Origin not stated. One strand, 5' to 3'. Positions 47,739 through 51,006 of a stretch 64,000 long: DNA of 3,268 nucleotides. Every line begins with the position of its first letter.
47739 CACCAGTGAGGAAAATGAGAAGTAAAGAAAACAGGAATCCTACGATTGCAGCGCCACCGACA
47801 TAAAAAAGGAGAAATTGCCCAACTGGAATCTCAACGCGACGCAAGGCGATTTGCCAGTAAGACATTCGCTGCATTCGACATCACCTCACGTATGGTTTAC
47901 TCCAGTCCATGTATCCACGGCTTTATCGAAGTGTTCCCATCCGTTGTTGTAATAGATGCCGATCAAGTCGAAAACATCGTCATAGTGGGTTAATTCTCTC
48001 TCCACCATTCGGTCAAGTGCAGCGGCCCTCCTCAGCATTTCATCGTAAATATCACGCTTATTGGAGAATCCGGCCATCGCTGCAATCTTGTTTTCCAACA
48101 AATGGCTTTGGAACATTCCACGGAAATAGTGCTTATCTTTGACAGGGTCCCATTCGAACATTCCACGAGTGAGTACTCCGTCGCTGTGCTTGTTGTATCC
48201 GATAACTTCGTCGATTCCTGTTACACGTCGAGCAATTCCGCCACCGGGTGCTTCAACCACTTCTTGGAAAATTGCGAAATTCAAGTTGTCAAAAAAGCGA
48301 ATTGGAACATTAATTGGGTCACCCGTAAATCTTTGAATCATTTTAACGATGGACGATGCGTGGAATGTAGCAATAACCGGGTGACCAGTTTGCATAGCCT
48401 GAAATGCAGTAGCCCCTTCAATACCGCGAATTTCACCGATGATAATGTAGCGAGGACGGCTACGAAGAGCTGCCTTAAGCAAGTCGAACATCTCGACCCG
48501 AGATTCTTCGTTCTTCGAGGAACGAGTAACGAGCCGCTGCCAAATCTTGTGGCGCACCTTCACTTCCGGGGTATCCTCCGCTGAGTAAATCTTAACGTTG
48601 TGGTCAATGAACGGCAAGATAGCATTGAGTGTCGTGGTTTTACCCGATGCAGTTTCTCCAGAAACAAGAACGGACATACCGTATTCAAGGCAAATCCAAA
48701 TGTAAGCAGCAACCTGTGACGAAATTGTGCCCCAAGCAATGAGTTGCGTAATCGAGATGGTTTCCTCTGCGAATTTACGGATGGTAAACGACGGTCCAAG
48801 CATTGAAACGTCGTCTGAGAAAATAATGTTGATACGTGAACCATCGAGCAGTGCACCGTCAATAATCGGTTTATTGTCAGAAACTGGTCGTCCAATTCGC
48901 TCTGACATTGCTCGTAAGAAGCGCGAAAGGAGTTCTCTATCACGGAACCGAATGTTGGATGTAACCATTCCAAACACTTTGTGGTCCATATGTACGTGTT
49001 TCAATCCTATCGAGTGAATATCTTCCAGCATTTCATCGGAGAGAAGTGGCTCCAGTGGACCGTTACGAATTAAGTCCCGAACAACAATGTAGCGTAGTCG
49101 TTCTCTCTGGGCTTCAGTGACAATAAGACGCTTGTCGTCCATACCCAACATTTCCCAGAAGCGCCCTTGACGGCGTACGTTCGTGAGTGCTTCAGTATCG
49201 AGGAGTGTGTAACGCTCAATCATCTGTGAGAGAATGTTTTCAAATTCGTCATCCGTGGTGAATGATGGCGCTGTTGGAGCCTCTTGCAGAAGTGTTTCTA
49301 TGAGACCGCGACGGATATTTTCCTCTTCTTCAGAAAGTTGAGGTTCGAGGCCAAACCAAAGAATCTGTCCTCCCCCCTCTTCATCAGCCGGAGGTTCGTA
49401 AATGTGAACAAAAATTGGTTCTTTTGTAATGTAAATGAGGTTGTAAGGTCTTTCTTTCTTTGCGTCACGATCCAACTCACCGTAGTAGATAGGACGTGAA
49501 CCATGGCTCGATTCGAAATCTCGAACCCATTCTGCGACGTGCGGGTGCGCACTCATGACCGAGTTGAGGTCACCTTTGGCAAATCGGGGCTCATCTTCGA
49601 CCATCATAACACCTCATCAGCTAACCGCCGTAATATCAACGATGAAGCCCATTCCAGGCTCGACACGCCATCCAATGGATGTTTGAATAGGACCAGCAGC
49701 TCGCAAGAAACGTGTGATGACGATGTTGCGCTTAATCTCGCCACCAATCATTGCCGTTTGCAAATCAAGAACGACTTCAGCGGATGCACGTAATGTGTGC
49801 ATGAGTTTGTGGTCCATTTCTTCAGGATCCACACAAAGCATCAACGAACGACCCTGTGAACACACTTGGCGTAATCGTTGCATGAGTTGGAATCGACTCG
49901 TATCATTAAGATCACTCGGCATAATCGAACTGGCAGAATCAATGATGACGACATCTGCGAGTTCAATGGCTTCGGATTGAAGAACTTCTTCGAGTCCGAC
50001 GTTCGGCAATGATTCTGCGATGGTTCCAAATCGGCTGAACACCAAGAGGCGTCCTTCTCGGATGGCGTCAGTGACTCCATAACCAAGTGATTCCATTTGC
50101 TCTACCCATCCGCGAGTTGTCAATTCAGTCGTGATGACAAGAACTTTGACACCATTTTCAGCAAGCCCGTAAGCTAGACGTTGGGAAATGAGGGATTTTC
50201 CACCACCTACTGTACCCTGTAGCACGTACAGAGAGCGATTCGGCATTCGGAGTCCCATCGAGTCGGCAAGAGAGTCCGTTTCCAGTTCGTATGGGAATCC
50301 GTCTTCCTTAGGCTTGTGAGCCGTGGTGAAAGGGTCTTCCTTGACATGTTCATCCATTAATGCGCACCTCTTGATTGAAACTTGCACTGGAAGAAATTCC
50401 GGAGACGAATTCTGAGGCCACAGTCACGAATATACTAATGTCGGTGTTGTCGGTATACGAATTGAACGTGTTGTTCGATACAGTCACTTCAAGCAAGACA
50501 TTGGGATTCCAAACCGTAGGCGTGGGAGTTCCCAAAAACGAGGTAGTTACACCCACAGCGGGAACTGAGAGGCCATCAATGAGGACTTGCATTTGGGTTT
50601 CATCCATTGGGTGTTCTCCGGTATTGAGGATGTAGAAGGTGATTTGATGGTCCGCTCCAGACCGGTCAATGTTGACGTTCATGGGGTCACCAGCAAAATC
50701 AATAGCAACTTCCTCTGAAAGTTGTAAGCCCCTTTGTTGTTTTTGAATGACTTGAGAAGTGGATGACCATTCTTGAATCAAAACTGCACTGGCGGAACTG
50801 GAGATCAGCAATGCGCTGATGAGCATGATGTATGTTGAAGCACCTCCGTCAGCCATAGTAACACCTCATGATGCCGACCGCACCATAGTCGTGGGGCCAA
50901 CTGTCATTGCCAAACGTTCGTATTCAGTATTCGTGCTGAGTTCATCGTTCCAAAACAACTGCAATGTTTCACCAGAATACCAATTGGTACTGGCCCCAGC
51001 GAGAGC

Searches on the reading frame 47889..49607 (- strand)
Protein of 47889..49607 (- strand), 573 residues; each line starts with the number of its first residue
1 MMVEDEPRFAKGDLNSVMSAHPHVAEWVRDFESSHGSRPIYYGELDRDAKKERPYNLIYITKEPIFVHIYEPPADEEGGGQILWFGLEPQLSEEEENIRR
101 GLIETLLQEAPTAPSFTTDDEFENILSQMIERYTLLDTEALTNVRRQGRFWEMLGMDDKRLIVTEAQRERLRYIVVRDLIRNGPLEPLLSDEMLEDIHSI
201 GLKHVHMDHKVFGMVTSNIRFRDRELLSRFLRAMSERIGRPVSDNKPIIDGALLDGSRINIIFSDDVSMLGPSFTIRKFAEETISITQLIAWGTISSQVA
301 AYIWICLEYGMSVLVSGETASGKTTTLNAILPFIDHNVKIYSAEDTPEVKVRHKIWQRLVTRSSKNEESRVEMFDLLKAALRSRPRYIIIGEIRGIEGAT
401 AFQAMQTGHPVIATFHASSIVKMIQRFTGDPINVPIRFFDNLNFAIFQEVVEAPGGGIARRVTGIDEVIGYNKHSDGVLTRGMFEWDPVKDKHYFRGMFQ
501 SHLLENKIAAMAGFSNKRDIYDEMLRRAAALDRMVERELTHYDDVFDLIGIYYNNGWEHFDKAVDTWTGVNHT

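Call 11: search_protein_families(library=pfam, proteins=[window:47889-49607:-], max_evalue=0.01)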
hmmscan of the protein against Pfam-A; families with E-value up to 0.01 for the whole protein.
window:47889-49607:- (573 aa): 2 families
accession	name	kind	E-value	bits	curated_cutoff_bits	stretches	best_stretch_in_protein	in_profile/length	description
PF00437.27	T2SSE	-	1.5e-36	126.3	24.9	1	182-427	5-255/370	Type II/IV secretion system protein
PF13401.12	AAA_22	-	2.7e-05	24.9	27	1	311-393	6-93/130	AAA domain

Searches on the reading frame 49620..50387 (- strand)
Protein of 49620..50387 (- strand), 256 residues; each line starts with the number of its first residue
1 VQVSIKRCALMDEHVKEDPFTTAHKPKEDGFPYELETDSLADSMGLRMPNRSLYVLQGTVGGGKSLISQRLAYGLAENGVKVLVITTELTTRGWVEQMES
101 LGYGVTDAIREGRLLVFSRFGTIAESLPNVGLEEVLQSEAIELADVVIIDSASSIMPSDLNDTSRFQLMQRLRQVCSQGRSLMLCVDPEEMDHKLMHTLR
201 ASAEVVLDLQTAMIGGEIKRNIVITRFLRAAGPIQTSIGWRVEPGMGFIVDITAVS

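Call 11: search_protein_families(library=pfam, proteins=[window:49620-50387:-], max_evalue=0.01)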
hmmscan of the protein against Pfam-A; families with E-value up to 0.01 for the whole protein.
window:49620-50387:- (256 aa): 4 families
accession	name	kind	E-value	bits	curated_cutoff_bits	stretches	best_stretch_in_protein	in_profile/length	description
PF06745.19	ATPase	-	8.6e-13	48.6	26.6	1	47-226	15-204/231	KaiC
PF13481.12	AAA_25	-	3.5e-06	27.2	27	1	44-167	26-167/195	AAA domain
PF00448.28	SRP54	-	0.0003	20.9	22.7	1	53-183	3-119/196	SRP54-type protein, GTPase domain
PF25199.1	nSTAND_NTPase5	-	0.0028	17.9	34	0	49-99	39-91/145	Novel STAND NTPase 5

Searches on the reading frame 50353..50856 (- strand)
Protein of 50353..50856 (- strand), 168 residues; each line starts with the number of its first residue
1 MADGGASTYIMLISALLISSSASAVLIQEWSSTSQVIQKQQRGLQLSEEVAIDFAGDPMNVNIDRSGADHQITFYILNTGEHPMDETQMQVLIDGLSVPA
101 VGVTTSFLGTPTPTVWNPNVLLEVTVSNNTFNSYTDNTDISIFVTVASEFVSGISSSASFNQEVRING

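Call 11: search_protein_families(library=pfam, proteins=[window:50353-50856:-], max_evalue=0.01)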
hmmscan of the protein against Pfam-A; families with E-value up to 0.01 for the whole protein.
window:50353-50856:- (168 aa): 1 family
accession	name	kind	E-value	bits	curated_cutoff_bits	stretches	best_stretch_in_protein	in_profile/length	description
PF01917.21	Arch_flagellin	-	9.2e-13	49.3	29.5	1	4-145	3-151/162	Archaebacterial flagellin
